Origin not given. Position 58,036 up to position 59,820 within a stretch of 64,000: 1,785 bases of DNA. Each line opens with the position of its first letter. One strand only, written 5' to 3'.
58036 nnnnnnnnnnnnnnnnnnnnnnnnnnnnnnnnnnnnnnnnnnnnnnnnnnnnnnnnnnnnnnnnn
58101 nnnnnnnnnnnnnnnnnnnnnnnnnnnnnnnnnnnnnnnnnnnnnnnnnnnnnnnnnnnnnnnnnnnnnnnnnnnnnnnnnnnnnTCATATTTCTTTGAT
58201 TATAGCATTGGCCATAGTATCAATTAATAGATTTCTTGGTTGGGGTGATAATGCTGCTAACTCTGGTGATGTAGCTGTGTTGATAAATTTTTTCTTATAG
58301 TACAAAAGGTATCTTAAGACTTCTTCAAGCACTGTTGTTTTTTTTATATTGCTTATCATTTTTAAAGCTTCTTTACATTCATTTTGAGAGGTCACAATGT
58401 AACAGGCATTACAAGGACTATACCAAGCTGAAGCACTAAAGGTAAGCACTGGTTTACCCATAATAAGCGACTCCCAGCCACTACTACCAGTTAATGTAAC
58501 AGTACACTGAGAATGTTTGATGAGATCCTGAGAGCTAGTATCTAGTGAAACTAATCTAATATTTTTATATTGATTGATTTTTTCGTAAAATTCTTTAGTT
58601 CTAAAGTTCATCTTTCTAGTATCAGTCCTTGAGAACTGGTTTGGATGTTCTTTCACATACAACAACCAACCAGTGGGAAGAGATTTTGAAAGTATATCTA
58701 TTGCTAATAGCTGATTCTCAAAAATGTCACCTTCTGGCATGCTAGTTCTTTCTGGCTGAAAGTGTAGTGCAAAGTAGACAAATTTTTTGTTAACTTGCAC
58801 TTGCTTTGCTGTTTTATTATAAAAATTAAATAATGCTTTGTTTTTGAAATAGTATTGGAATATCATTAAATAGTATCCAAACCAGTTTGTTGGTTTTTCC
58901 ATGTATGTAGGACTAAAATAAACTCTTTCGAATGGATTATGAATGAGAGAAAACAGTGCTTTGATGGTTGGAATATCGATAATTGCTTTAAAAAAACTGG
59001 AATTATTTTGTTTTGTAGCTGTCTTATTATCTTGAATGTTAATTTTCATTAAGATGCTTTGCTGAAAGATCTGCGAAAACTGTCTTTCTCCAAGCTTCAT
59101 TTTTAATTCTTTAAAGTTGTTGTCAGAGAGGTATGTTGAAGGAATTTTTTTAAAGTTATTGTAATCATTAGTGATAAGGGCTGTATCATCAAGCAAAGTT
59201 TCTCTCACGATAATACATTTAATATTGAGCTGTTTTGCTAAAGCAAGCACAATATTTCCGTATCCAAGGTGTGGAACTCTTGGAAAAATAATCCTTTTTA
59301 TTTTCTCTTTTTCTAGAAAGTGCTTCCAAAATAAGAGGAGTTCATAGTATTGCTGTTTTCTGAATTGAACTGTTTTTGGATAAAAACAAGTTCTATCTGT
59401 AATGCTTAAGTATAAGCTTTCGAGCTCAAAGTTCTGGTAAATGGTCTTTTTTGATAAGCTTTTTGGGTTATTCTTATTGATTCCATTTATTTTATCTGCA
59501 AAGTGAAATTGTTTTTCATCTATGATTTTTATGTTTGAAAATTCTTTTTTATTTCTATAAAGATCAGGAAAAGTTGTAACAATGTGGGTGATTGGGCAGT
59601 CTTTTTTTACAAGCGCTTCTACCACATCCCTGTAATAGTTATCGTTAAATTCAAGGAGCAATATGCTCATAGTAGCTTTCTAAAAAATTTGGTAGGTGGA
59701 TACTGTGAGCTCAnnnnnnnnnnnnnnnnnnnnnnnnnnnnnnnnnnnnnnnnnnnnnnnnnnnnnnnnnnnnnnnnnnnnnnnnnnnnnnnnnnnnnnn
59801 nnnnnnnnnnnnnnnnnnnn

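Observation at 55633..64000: Acetamidino (N-acetimidoyl) nonulosonic- or hexuronic-sugar module built around HisH/HisF paralogs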

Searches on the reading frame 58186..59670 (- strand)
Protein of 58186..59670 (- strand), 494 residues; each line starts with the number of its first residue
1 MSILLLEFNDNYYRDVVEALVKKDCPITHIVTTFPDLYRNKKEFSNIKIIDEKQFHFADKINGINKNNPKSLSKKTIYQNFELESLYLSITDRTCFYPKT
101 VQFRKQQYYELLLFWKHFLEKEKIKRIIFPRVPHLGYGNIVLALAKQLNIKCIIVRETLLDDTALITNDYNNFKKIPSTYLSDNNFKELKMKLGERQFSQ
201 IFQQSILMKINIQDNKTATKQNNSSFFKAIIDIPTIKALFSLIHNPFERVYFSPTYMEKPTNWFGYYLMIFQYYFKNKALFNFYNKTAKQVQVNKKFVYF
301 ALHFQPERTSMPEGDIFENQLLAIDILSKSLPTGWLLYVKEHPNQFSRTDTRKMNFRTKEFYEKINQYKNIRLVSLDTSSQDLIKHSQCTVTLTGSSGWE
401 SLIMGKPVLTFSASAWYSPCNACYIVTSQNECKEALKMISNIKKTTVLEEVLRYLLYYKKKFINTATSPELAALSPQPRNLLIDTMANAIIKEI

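Call 9: search_protein_families(library=pfam, proteins=[window:58186-59670:-], max_evalue=0.01)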
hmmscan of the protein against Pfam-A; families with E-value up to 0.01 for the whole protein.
window:58186-59670:- (494 aa): 1 family
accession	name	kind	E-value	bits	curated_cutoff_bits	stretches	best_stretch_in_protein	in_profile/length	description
PF05159.20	Capsule_synth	-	4.9e-07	29.9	20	1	332-418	185-267/310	Capsule polysaccharide biosynthesis protein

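Call 10: search_protein_families(library=ncbifam, proteins=[window:58186-59670:-], max_evalue=0.01)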
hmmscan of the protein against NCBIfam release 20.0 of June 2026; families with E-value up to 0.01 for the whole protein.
window:58186-59670:- (494 aa): 3 families
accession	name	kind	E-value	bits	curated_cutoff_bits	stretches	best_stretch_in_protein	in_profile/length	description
NF046086.1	BFO_1060_trans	domain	1.7e-06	27.4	200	1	335-463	221-341/365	BFO_1060 family glycosyltransferase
TIGR04396.2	surf_polysacc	subfamily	0.0016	17.7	125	1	360-443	237-325/427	surface carbohydrate biosynthesis protein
TIGR03590.1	PseG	equivalog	0.0085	15.7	153.55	0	355-412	211-268/280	UDP-2,4-diacetamido-2,4,6-trideoxy-beta-L-altropyranose hydrolase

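Call 22: search_solved_structures(query=window:58186-59670:-, max_evalue=1)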
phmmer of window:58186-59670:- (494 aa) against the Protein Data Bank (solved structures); distinct sequences matched with E-value up to 1: 6.
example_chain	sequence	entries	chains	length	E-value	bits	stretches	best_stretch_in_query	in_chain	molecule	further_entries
8fuw_A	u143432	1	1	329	0.00065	21.9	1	361-435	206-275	Capsule polysaccharide export protein KpsC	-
8fux_A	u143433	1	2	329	0.00066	21.9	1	361-435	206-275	Capsule polysaccharide export protein KpsC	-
6mgc_A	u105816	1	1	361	0.00077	21.7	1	361-434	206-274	Capsule polysaccharide export protein KpsC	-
6mgb_A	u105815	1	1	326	0.12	14.4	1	338-417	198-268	Capsular polysaccharide export system protein KpsC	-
3tnz_A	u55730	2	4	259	0.93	11.5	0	343-386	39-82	Iodotyrosine dehalogenase 1 | Iodotyrosine deiodinase 1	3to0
3gb5_A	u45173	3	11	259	0.93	11.5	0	343-386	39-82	Iodotyrosine dehalogenase 1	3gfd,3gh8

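Call 31: find_homologous_proteins(query=window:58186-59670:-, max_evalue=0.001)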
Query window:58186-59670:- (494 aa): 43 proteins with E <= 0.001 among 8000 candidates.
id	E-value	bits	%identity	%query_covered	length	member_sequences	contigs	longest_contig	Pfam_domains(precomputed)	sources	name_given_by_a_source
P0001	0.0e+0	1111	100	100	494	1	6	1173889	PF05159.21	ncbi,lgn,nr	ncbi:MAG: hypothetical protein BroJett025_04830 [Patescibacteria group bacterium]|nr:MAG: hypothetic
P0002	1.4e-187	642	57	100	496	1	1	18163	PF05159.21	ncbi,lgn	-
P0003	8.2e-179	613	56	100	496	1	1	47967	-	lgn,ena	-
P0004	3.4e-177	608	55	100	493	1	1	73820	PF05159.21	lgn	-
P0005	2.2e-175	602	54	100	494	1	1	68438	PF05159.21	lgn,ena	-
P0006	4.3e-175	601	53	100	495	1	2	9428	-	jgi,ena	-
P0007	6.5e-175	601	54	100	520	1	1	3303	-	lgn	-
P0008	1.1e-174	600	54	100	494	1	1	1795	PF05159.21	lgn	-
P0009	2.0e-165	569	54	100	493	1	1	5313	PF05159.21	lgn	-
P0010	1.0e-163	564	50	100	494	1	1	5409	-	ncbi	-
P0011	5.0e-163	561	52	99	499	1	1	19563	PF05159.21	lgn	-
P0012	3.3e-142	493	46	99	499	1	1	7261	PF05159.21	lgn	-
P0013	3.4e-142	493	48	96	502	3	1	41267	PF05159.21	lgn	-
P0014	1.5e-140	487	47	100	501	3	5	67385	-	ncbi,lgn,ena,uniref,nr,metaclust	ncbi:hypothetical protein A2773_02810 [Candidatus Gottesmanbacteria bacterium RIFCSPHIGHO2_01_FULL_3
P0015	3.4e-140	486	47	100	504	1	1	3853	PF05159.21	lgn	-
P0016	3.0e-139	483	48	94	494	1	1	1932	PF05159.21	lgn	-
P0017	7.3e-125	436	42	100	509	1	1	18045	PF05159.21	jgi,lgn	-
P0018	1.8e-121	424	42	100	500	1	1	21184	PF05159.21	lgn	-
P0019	1.7e-103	365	38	99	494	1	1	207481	PF05159.21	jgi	jgi:hypothetical protein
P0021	1.6e-99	352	36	99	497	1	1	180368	PF05159.21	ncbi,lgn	-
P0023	5.4e-66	242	29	100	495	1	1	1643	PF05159.21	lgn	-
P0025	8.3e-56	208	28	99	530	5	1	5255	PF05159.21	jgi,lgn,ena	-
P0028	4.5e-33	133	37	35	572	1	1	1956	PF05159.21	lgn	-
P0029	8.2e-32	129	29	76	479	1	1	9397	PF05159.21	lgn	-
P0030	2.0e-31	128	40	30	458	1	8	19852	PF05159.21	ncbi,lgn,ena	-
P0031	9.3e-31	125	30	68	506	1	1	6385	PF05159.21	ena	-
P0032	5.8e-30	123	36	41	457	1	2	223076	PF05159.21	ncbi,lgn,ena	-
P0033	2.5e-29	121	31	70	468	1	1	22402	PF05159.21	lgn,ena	-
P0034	4.2e-29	120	28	64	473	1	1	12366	PF05159.21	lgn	-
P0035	3.1e-28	117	27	73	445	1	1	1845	PF05159.21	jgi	jgi:hypothetical protein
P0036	8.5e-27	112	41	32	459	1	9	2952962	PF05159.21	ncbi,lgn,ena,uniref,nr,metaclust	ncbi:capsular polysaccharide export protein, LipB/KpsS family [Croceibacter atlanticus]|uniref:Capsu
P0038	5.2e-24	103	23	87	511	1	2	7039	PF05159.21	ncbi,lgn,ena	-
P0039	1.1e-23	102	29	45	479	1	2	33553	PF05159.21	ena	-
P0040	9.4e-17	79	28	43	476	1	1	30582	PF05159.21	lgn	-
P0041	4.6e-14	70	27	50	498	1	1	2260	PF05159.21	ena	-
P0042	1.5e-13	69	27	60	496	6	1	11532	PF05159.21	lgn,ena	-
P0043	2.6e-13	68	33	28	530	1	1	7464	PF05159.21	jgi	-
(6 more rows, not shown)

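Call 42: find_encoding_contigs(protein=P0014, flank=10000, max_places=1)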
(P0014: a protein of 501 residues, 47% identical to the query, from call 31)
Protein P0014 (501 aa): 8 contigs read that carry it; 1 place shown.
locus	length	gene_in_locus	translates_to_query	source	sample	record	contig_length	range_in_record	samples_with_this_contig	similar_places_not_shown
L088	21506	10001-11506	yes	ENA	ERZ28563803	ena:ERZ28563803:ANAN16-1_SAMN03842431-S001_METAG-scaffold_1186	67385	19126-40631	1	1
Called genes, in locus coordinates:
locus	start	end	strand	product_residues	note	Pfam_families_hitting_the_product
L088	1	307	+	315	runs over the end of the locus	PF01073:3Beta_HSD, PF01370:Epimerase, PF02719:Polysacc_synt_2, PF04321:RmlD_sub_bind, PF07993:NAD_binding_4, PF08659:KR, PF13460:NAD_binding_10, PF16363:GDP_Man_Dehyd, +2 more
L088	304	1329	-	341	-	PF13489:Methyltransf_23, PF08241:Methyltransf_11 (faint), PF08242:Methyltransf_12, PF13649:Methyltransf_25 (weak)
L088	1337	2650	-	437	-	PF16254:DUF4910, PF09940:DUF2172, PF04389:Peptidase_M28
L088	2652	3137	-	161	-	PF13302:Acetyltransf_3, PF00583:Acetyltransf_1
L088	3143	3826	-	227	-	PF00535:Glycos_transf_2, PF13641:Glyco_tranf_2_3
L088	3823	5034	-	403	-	PF03102:NeuB, PF08666:SAF (faint)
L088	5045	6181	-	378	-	PF01041:DegT_DnrJ_EryC1, PF01053:Cys_Met_Meta_PP, PF00155:Aminotran_1_2, PF00266:Aminotran_5 (weak), PF01212:Beta_elim_lyase (faint)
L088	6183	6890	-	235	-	PF02348:CTP_transf_3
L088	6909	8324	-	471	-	PF01370:Epimerase, PF02719:Polysacc_synt_2, PF04321:RmlD_sub_bind, PF05368:NmrA, PF01073:3Beta_HSD, PF07993:NAD_binding_4 (faint), PF13460:NAD_binding_10, PF16363:GDP_Man_Dehyd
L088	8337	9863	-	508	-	PF01943:Polysacc_synt, PF13440:Polysacc_synt_3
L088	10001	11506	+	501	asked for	-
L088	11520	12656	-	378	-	-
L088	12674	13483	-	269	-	PF00977:His_biosynth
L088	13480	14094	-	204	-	PF00117:GATase, PF01174:SNO (weak)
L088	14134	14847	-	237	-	PF03291:mRNA_G-N7_MeTrfase (weak), PF05175:MTS (weak), PF06325:PrmA (weak), PF13489:Methyltransf_23, PF13847:Methyltransf_31, PF08241:Methyltransf_11, PF08242:Methyltransf_12, PF13649:Methyltransf_25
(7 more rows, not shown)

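Call 43: find_encoding_contigs(protein=P0021, flank=10000, max_places=1)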
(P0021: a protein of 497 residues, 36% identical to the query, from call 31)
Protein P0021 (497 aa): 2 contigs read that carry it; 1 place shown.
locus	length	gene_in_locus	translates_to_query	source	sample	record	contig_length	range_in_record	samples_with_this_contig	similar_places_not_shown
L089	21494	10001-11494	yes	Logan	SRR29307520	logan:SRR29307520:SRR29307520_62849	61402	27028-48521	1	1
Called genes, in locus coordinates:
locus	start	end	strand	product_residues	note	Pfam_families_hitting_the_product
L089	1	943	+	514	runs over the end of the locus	PF01943:Polysacc_synt, PF13440:Polysacc_synt_3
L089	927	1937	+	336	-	PF01073:3Beta_HSD, PF01370:Epimerase, PF02719:Polysacc_synt_2, PF04321:RmlD_sub_bind (weak), PF05368:NmrA (weak), PF07993:NAD_binding_4 (weak), PF16363:GDP_Man_Dehyd, PF13460:NAD_binding_10 (weak), +1 more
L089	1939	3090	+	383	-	PF01041:DegT_DnrJ_EryC1, PF00155:Aminotran_1_2 (weak), PF01212:Beta_elim_lyase (weak)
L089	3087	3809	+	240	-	PF02348:CTP_transf_3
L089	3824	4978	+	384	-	-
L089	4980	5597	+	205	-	PF00117:GATase, PF07685:GATase_3 (weak), PF01174:SNO (faint), PF07722:Peptidase_C26 (faint)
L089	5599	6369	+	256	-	PF00977:His_biosynth, PF02581:TMP-TENI (faint), PF01207:Dus (weak), PF01180:DHO_dh (faint), PF03060:NMO (weak)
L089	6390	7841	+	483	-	PF04101:Glyco_tran_28_C (faint), PF13302:Acetyltransf_3 (weak), PF00583:Acetyltransf_1, PF13508:Acetyltransf_7 (weak)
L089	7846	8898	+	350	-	PF03102:NeuB, PF08666:SAF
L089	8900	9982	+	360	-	-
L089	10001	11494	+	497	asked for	PF05159:Capsule_synth (weak)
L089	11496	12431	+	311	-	PF01408:GFO_IDH_MocA, PF22725:GFO_IDH_MocA_C3, PF02894:GFO_IDH_MocA_C (faint)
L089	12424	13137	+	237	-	PF02348:CTP_transf_3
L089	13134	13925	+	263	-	PF00106:adh_short, PF01370:Epimerase, PF08659:KR (weak), PF13561:adh_short_C2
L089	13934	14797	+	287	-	PF00977:His_biosynth, PF01207:Dus (faint), PF02581:TMP-TENI (faint), PF03060:NMO (faint), PF05690:ThiG (faint)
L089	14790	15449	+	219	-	PF00117:GATase, PF07685:GATase_3 (weak), PF01174:SNO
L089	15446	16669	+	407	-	-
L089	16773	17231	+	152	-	PF00132:Hexapep, PF14602:Hexapep_2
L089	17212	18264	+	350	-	PF03102:NeuB, PF08666:SAF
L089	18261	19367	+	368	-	PF02350:Epimerase_2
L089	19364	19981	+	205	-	PF17836:PglD_N, PF25084:LbH_EIF2B (weak), PF25087:GMPPB_C, PF00132:Hexapep (weak), PF14602:Hexapep_2 (faint), PF00132:Hexapep (weak)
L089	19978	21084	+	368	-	PF01041:DegT_DnrJ_EryC1, PF01053:Cys_Met_Meta_PP (weak), PF01212:Beta_elim_lyase (weak)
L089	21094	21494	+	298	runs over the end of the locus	PF01973:MptE-like (weak)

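Call 44: find_encoding_contigs(protein=P0036, flank=10000, max_places=1)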
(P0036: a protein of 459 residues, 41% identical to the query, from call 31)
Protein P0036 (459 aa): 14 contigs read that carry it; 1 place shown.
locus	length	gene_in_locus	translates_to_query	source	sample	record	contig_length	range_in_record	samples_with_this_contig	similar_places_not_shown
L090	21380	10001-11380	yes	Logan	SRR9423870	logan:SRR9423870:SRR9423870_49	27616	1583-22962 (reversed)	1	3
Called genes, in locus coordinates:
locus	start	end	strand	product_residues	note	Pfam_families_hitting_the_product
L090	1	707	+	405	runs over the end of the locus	PF03721:UDPG_MGDP_dh_N, PF00984:UDPG_MGDP_dh, PF03720:UDPG_MGDP_dh_C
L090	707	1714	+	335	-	PF01073:3Beta_HSD, PF01370:Epimerase, PF02719:Polysacc_synt_2, PF04321:RmlD_sub_bind (weak), PF13460:NAD_binding_10 (weak), PF16363:GDP_Man_Dehyd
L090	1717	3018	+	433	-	PF03721:UDPG_MGDP_dh_N, PF00984:UDPG_MGDP_dh, PF03720:UDPG_MGDP_dh_C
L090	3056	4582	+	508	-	PF01943:Polysacc_synt, PF01554:MatE (weak)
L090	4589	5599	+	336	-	PF00106:adh_short, PF01073:3Beta_HSD, PF01370:Epimerase, PF02719:Polysacc_synt_2, PF04321:RmlD_sub_bind, PF07993:NAD_binding_4, PF13460:NAD_binding_10, PF16363:GDP_Man_Dehyd, +1 more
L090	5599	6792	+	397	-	PF00155:Aminotran_1_2, PF01041:DegT_DnrJ_EryC1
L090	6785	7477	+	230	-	PF02348:CTP_transf_3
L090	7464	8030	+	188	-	PF13420:Acetyltransf_4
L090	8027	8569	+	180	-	PF13302:Acetyltransf_3, PF13420:Acetyltransf_4, PF13523:Acetyltransf_8, PF00583:Acetyltransf_1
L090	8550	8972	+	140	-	PF01575:MaoC_dehydratas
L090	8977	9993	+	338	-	PF03102:NeuB, PF08666:SAF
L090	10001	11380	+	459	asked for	PF05159:Capsule_synth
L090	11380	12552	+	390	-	PF04932:Wzy_C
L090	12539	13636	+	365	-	PF13439:Glyco_transf_4, PF20706:GT4-conflict, PF00534:Glycos_transf_1, PF13692:Glyco_trans_1_4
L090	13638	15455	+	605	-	PF13522:GATase_6, PF13537:GATase_7, PF12481:DUF3700 (weak), PF00733:Asn_synthase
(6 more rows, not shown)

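Call 49: predict_structure(alignment_id=A1)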
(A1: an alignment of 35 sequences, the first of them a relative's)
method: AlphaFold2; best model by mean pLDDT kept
length: 494 residues; sequences in the alignment: 35
mean_pLDDT: 91.8   pTM: 0.89
mean pLDDT of the five models: 91.8, 91.3, 90.6, 90.6, 90.2
residues with pLDDT >= 90: 373; 70-90: 101; 50-70: 20; < 50: 0
segments of 3 or more residues with pLDDT < 50: none
pLDDT, mean of each block of 10 residues (from residue 1): 94 97 97 95 96 91 93 95 93 86 96 98 97 94 97 95 93 91 96 91 90 88 69 56 71 82 85 89 95 96 86 90 98 97 86 87 97 95 97 94 97 94 97 98 97 95 94 94 97 94
secondary structure, 60 per line:
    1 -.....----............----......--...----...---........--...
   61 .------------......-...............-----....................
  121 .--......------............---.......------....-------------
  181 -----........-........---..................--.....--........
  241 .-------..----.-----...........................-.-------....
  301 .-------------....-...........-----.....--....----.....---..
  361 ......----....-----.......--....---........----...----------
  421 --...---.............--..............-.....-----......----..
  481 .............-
elements in order: E2-6 H11-22 E27-32 E48-51 H52-55 H58-61 H74-79 H81-94 H101-121 E124-129 H136-147 E151-157 E164-167 H186-193 H195-202 H206-223 H226-230 H233-241 H263-287 E297-301 H315-318 H320-330 E336-340 H343-346 H351-355 H359-366 E371-374 H380-386 E389-392 H396-403 E408-410 E423-425 H429-441 H444-457 H469-474 H479-493

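Call 53: fold_search(model_id=the predicted structure, library=pdb)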
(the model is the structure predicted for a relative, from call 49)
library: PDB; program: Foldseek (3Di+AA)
matches with E <= 10: 1316; with E <= 0.001: 114
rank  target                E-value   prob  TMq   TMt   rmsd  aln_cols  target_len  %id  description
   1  3dzc_A                6.3e-08  1.00  0.24  0.31  20.7       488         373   11  2.35 Angstrom resolution structure of WecB (VC0917), a UDP-N-acetylglucosamine 2-epimerase from Vibrio cholerae. (released 2008-08-12)
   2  4nes                  7.4e-08  1.00  0.24  0.30  19.9       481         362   14  Crystal structure of Methanocaldococcus jannaschii UDP-GlcNAc 2-epimerase in complex with UDP-GlcNAc and UDP (released 2014-04-23)
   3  4neq                  2.2e-07  1.00  0.25  0.33  20.9       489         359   12  The structure of UDP-GlcNAc 2-epimerase from Methanocaldococcus jannaschii (released 2014-04-23)
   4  1f6d_A                2.5e-07  1.00  0.23  0.29  19.6       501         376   12  THE STRUCTURE OF UDP-N-ACETYLGLUCOSAMINE 2-EPIMERASE FROM E. COLI. (released 2000-12-13)
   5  8sxw_A                5.8e-07  1.00  0.20  0.26  21.2       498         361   11  X-ray crystal structure of UDP- 2,3-diacetamido-2,3-dideoxy-glucuronic acid-2-epimerase from Thermus thermophilus stra (released 2023-09-13)
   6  8sxw_D                8.2e-07  1.00  0.21  0.28  21.1       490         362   11  X-ray crystal structure of UDP- 2,3-diacetamido-2,3-dideoxy-glucuronic acid-2-epimerase from Thermus thermophilus stra (released 2023-09-13)
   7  8sxv_B                8.7e-07  1.00  0.21  0.27  20.5       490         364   12  X-ray crystal structure of UDP- 2,3-diacetamido-2,3-dideoxy-glucuronic acid-2-epimerase from Thermus thermophilus stra (released 2023-09-13)
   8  6vlb_B                9.6e-07  1.00  0.20  0.25  19.4       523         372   13  Crystal structure of ligand-free UDP-GlcNAc 2-epimerase from Neisseria meningitidis (released 2020-11-11)
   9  3ot5_C                1.2e-06  1.00  0.23  0.28  19.8       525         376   11  2.2 Angstrom Resolution Crystal Structure of putative UDP-N-acetylglucosamine 2-epimerase from Listeria monocytogenes (released 2010-09-22)
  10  8sxw_B                1.4e-06  1.00  0.22  0.29  20.9       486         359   12  X-ray crystal structure of UDP- 2,3-diacetamido-2,3-dideoxy-glucuronic acid-2-epimerase from Thermus thermophilus stra (released 2023-09-13)
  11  8syd_B                1.5e-06  1.00  0.24  0.30  19.7       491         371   11  X-ray crystal structure of UDP-2,3-diacetamido-2,3-dideoxy-glucuronic acid-2-epimerase from Thermus thermophilus strai (released 2023-09-13)
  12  3wad_B                1.6e-06  1.00  0.25  0.29  21.0       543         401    9  Crystal structure of glycosyltransferase VinC involved in the biosynthesis of vicenistatin (released 2014-06-04)
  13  8sfw                  1.6e-06  1.00  0.25  0.28  19.2       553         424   12  Crystal structure of TuUGT202A2 (Tetur22g00270) in complex with quercetin (released 2024-04-17)
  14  3wad_A                1.8e-06  1.00  0.19  0.22  22.6       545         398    9  Crystal structure of glycosyltransferase VinC involved in the biosynthesis of vicenistatin (released 2014-06-04)
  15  5enz_B                2.1e-06  1.00  0.24  0.29  18.0       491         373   11  S. aureus MnaA-UDP co-structure (released 2016-04-27)
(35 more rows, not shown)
